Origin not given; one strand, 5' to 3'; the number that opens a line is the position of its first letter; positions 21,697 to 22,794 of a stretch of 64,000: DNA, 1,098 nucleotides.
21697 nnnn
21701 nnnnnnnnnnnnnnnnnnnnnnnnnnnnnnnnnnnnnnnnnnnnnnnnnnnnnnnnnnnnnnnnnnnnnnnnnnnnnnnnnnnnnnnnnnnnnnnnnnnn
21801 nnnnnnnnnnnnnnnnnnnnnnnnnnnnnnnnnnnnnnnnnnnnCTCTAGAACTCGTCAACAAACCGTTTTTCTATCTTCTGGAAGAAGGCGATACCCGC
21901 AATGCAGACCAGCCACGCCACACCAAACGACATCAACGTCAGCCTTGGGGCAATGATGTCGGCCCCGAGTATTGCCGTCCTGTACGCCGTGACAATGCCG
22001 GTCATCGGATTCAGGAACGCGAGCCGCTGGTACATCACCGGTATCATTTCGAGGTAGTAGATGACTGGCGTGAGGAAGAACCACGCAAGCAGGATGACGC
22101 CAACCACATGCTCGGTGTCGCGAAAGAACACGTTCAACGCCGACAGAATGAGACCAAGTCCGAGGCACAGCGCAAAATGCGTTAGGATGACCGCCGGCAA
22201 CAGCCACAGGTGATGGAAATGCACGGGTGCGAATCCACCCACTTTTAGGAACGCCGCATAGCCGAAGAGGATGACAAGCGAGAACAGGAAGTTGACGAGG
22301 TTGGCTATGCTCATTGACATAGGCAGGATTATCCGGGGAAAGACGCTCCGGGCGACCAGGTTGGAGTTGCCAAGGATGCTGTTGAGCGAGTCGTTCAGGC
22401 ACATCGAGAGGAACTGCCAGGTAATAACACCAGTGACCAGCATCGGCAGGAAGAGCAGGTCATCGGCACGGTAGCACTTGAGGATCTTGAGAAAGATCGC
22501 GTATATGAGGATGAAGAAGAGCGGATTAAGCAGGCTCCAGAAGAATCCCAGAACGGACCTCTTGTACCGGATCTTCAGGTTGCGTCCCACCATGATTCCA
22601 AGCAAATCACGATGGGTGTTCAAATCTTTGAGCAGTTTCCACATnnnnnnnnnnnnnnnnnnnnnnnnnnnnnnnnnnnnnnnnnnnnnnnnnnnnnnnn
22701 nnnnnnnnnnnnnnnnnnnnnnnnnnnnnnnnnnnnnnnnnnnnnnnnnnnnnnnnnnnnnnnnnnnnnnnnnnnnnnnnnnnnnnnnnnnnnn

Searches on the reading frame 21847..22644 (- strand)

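Call 100: search_protein_families(library=pfam, proteins=[window:21847-22644:-], max_evalue=0.0001)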
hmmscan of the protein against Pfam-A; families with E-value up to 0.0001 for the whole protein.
window:21847-22644:- (265 aa): 1 family
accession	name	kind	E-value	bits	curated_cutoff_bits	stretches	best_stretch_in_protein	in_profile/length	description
PF01061.29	ABC2_membrane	-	3.7e-20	72.8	26.9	1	15-225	3-210/211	ABC-2 type transporter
